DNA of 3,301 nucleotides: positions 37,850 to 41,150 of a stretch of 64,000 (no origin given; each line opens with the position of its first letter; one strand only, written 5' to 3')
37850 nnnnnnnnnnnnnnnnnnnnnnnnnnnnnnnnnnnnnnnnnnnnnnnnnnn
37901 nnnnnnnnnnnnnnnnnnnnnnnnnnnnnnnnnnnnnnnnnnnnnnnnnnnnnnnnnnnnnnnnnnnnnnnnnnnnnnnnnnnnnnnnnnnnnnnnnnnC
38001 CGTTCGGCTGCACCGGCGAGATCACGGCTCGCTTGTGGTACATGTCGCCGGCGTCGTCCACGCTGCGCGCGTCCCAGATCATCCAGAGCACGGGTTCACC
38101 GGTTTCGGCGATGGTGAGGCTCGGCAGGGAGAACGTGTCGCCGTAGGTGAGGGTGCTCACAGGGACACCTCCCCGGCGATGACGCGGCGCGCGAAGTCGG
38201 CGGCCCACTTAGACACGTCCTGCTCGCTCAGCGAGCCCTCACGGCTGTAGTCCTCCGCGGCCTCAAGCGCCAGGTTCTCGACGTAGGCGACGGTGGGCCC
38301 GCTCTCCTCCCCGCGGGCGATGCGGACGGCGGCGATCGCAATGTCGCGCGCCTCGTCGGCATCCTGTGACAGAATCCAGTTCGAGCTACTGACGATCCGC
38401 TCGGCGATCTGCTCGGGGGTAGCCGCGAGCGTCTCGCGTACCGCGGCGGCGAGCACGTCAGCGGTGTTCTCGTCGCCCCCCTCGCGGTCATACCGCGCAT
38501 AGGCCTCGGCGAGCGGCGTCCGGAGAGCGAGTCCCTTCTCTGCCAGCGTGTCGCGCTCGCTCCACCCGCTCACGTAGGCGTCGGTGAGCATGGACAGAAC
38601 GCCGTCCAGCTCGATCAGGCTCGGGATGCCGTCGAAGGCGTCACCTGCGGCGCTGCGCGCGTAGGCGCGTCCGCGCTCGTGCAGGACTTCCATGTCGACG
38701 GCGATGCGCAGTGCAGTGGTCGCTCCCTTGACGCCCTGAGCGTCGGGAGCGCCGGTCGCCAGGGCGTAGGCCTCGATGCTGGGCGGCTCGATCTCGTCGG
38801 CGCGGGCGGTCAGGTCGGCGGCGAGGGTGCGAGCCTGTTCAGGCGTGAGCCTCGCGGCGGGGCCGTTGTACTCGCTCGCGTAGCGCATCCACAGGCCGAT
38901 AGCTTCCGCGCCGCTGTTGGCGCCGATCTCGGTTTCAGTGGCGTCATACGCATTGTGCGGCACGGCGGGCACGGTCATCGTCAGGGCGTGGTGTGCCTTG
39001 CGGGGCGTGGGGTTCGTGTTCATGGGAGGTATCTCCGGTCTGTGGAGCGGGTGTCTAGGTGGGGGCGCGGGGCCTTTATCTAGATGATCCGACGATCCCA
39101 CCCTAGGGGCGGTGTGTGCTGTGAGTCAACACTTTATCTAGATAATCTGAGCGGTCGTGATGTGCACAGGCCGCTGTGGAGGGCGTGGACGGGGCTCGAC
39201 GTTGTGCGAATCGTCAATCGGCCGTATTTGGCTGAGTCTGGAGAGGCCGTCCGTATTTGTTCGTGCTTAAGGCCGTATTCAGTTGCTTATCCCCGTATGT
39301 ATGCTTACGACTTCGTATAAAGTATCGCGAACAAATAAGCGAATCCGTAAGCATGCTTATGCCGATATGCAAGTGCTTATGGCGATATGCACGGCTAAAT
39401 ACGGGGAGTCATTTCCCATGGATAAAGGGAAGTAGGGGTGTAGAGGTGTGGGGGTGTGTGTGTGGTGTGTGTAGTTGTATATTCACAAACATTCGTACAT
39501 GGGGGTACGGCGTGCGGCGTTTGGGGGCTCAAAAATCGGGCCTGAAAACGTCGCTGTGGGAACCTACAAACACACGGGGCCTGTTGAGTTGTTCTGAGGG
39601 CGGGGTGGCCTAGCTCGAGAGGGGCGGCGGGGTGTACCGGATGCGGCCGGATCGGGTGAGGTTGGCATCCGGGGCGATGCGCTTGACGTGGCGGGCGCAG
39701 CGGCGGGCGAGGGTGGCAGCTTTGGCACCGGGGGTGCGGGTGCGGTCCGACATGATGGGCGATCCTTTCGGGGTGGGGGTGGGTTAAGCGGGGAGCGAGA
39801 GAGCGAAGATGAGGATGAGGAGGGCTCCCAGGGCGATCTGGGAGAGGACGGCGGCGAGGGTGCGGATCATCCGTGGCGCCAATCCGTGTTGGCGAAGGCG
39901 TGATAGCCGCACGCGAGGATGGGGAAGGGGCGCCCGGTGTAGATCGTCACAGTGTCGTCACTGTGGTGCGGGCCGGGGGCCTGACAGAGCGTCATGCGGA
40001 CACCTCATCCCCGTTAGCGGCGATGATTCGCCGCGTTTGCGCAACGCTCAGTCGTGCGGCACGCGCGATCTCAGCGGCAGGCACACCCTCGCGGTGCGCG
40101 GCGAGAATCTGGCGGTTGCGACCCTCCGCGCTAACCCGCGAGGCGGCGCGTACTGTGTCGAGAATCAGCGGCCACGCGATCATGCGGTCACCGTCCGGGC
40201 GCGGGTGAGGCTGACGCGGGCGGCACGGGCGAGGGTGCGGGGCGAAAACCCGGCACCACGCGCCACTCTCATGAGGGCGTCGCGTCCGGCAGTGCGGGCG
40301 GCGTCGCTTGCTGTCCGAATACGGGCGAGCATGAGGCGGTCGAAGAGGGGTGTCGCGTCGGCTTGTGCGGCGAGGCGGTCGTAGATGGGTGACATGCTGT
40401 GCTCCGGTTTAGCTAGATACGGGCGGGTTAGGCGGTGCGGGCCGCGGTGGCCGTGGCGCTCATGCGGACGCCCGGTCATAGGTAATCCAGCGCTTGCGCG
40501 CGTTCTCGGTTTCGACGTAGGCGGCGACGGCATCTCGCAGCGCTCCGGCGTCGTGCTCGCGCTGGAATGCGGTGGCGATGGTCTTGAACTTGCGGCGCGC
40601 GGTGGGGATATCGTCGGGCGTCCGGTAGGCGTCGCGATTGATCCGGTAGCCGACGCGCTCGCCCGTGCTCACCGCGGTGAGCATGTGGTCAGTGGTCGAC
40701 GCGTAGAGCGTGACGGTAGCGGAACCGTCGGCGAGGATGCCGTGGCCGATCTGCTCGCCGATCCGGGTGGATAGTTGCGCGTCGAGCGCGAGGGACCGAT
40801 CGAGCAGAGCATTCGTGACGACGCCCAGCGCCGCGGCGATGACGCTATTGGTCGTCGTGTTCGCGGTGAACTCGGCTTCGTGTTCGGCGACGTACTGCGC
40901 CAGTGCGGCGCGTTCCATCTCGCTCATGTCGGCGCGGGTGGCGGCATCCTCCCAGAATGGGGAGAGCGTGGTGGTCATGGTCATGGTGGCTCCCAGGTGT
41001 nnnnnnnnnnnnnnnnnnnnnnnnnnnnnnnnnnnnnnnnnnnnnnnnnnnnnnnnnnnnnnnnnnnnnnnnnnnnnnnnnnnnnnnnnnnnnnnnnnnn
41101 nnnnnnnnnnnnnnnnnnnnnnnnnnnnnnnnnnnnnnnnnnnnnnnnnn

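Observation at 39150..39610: About 460-bp AT-rich non-coding region with iterons, tandem 19-mers, an inverted repeat and a GT-rich tract: candidate replication origin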

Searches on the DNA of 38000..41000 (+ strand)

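Call 4: search_dna_similar(query=window:38000-41000:+, collection=phages, mode=near, max_rows=30)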
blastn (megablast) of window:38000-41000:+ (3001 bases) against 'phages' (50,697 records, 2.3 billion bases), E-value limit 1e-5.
No match.

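Call 38: search_rna_families(source=window, start=38950, end=39700, threshold=evalue, max_evalue=10)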
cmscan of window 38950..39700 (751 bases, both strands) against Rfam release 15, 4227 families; matches with E-value up to 10: 4.
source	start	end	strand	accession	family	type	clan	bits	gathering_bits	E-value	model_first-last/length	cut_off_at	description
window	39288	39369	+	RF04154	mir-1277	Gene; miRNA;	-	20.8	81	0.46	1-78/78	no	mir-1277 microRNA precursor family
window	39250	39407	+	RF04130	MIR7996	Gene; miRNA;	-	18.6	119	1.1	1-190/190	no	MIR7996 microRNA precursor family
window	39301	39359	+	RF02517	mir-1017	Gene; miRNA;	-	15.9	50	3.2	1-71/71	no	mir-1017 microRNA precursor family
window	39441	39498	-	RF02595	EBv-sisRNA-1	Gene;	-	13.6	58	3.6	1-81/81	no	Epstein-Barr virus stable intronic sequence RNA 1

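Call 70: search_dna_similar(query=window:39024-39609:+, collection=plasmids, mode=distant, max_evalue=0.01, max_rows=10)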
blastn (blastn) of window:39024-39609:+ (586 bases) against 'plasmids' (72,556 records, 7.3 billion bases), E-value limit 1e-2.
No match.

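Call 71: search_dna_similar(query=window:39024-39609:+, collection=phages, mode=distant, max_evalue=0.01, max_rows=10)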
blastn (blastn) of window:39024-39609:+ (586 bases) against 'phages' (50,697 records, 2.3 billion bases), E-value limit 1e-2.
No match.

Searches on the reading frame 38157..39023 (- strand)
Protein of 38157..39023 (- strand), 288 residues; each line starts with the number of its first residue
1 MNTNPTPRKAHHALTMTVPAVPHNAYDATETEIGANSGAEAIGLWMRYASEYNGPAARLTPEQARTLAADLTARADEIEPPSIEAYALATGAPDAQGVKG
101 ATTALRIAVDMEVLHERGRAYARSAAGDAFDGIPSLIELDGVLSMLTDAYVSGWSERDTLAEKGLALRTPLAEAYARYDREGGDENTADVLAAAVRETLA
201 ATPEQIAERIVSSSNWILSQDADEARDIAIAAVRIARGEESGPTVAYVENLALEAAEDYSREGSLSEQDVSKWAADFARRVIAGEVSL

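Call 11: search_protein_families(library=pfam, proteins=[window:38157-39023:-], max_evalue=0.01)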
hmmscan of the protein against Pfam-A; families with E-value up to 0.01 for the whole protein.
window:38157-39023:- (288 aa): 0 families

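Call 12: search_protein_families(library=phrogs, proteins=[window:38157-39023:-], max_evalue=0.01)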
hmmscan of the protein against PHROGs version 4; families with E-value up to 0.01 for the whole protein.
window:38157-39023:- (288 aa): 0 families

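Call 18: search_dna_similar(query=window:38157-39023:-, collection=phages, mode=protein, max_rows=30)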
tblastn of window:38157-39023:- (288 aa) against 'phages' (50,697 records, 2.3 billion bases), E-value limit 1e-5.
Records with a match: 1; places in all: 1; records where one place covers at least 80% of the query: 0.
Best place of each record, by identity: <60% 1.
By first word of the organism name: Microbacterium 1.
By host as written in the record: Microbacterium foliorum NRRL B-24224 1.
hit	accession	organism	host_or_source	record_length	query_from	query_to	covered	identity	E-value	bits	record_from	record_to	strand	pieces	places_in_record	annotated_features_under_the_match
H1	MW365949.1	Microbacterium phage Namago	Microbacterium foliorum NRRL B-24224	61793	8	82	26%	50.7%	5e-7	57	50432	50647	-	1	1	76: hypothetical protein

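Call 20: find_related_loci(query=window:38157-39023:-, collection=viral_contigs, flank=6000)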
Query window:38157-39023:- (288 aa) in viral_contigs; peptide patterns used: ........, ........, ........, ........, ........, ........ (x = any residue, [..] = any of these).
2 stretches matched a pattern, but none encodes a relative of the query by tblastn (E <= 1e-3).

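Call 23: find_encoding_contigs(protein=window:38157-39023:-, flank=6000, max_places=10)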
Protein window:38157-39023:- (288 aa): 5 contigs read that carry it; 3 places shown.
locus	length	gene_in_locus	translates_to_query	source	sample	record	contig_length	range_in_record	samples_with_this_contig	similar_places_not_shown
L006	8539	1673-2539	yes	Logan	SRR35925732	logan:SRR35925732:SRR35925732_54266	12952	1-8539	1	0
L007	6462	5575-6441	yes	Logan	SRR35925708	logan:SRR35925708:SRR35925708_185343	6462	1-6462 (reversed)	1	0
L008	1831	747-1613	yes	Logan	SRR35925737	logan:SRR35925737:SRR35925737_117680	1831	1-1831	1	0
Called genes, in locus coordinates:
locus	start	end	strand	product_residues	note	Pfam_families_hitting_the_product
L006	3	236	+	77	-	?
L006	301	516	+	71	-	-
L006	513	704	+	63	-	-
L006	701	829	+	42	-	-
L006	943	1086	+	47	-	-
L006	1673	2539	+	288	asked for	-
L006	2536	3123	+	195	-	-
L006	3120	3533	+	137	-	-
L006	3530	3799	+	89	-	-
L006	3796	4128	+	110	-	-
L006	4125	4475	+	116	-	-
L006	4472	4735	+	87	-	-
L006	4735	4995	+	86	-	-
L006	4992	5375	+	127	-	-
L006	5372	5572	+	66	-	-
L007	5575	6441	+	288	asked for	-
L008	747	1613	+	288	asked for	-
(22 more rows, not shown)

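Call 24: find_homologous_proteins(query=window:38157-39023:-)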
Query window:38157-39023:- (288 aa): 5 proteins with E <= 0.001 among 8000 candidates.
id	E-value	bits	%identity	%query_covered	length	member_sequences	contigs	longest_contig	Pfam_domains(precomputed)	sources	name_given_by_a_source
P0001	2.0e-177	606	100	100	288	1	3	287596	-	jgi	jgi:hypothetical protein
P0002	3.9e-57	212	77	28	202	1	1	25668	-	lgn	-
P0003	4.0e-52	196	80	28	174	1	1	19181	-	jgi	jgi:hypothetical protein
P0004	6.6e-17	80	85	17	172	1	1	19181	-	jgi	jgi:hypothetical protein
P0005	7.2e-14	70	33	84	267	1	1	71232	-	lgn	-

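Call 25: find_encoding_contigs(protein=P0002, flank=8000, max_places=4)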
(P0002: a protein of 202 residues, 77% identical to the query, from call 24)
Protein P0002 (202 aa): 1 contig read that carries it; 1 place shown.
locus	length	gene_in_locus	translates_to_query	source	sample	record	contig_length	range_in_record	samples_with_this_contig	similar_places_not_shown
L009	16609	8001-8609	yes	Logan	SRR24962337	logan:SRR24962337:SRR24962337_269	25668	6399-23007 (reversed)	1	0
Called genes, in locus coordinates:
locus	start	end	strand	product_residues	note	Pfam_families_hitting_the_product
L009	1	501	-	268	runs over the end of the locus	-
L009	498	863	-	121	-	-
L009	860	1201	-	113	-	-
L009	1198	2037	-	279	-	PF10935:DUF2637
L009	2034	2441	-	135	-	-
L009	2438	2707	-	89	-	-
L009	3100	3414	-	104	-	PF05154:TM2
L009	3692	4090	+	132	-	-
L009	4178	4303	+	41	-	-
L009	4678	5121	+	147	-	-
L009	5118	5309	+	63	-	-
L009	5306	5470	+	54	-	-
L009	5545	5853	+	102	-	-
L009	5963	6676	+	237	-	-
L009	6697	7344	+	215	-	-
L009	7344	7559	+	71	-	-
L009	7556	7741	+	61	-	-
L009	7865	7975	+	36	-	-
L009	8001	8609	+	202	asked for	-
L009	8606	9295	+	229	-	-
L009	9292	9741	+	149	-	-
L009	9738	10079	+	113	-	-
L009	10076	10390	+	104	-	-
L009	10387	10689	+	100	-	-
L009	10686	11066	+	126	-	-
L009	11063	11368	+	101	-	-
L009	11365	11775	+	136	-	-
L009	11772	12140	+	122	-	-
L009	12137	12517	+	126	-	-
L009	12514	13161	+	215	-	-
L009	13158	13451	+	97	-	-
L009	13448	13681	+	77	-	-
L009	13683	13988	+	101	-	-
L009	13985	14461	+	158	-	-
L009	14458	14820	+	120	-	-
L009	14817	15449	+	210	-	-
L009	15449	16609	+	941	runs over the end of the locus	PF14528:LAGLIDADG_3 (faint)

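Call 26: find_encoding_contigs(protein=P0003, flank=8000, max_places=4)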
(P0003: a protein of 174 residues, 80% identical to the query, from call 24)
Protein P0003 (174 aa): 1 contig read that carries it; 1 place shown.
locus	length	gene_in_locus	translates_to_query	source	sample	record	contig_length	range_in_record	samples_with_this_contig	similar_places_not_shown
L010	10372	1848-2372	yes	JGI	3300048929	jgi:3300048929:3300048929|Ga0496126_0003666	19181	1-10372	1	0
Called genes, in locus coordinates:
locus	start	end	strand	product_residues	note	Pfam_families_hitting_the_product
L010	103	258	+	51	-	-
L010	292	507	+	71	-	-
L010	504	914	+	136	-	-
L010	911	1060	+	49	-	-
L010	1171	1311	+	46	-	-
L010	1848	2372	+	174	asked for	-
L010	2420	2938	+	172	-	-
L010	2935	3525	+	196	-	-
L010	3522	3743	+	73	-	-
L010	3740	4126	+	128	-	-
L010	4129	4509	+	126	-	-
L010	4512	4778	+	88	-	-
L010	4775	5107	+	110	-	-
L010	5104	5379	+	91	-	-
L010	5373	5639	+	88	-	-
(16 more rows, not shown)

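Call 27: find_encoding_contigs(protein=P0005, flank=8000, max_places=4)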
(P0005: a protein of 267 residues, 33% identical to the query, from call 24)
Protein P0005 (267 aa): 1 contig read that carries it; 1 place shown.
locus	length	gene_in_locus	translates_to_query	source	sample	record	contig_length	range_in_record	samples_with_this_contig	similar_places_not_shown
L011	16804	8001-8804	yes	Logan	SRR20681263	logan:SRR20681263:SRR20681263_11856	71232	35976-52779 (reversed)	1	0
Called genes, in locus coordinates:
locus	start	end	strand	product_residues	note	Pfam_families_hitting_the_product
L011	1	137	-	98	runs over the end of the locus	-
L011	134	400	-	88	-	-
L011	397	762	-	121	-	PF24459:DUF7574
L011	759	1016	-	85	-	-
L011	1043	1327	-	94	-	-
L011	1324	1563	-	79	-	-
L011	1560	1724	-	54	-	-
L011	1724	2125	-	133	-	-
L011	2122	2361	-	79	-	-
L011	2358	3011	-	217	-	-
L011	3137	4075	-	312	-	PF01145:Band_7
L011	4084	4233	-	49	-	-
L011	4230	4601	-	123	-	-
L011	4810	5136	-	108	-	-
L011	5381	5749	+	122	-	-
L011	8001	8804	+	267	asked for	-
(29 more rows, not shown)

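Call 60: get_annotated_region(hit=H1, flank=5000)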
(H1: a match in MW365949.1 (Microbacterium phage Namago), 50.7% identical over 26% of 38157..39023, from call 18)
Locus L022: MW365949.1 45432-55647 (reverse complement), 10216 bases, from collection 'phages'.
description: Microbacterium phage Namago, complete genome.
organism: Microbacterium phage Namago (NCBI taxid 2801885)
taxonomy: Viruses; Duplodnaviria; Heunggongvirae; Uroviricota; Caudoviricetes; Squashvirus
host: Microbacterium foliorum NRRL B-24224; source: soil; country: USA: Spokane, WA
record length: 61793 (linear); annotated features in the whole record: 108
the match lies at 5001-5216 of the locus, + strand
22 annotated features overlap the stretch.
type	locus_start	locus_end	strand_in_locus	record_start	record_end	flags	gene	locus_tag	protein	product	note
CDS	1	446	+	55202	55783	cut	90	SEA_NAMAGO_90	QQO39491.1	hypothetical protein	-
CDS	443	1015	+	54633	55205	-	89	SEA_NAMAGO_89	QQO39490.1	hypothetical protein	-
CDS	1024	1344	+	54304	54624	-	88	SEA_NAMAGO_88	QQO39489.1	hypothetical protein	-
CDS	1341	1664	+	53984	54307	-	87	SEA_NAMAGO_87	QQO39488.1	hypothetical protein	-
CDS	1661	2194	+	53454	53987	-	86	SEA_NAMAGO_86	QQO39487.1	hypothetical protein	-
CDS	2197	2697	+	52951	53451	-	85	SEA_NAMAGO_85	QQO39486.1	hypothetical protein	-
CDS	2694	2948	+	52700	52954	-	84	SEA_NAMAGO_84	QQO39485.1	hypothetical protein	-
CDS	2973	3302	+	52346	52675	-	83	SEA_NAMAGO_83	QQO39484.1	hypothetical protein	-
CDS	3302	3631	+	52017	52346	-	82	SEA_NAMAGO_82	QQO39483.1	hypothetical protein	-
CDS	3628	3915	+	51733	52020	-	81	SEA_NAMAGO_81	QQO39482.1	hypothetical protein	-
CDS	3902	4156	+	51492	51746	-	80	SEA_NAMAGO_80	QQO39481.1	hypothetical protein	-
CDS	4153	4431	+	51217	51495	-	79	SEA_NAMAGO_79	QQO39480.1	hypothetical protein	-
CDS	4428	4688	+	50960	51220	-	78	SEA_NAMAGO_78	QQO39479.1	hypothetical protein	-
CDS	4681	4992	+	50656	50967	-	77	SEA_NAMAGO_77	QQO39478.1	hypothetical protein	-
CDS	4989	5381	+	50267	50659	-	76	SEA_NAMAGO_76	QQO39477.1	hypothetical protein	-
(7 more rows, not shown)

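Call 75: search_protein_families(library=pfam, proteins=[L009:3692-4090:+], max_evalue=1)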
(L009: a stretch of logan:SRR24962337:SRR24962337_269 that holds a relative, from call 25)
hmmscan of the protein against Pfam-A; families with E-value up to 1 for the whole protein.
L009:3692-4090:+ (132 aa): 0 families
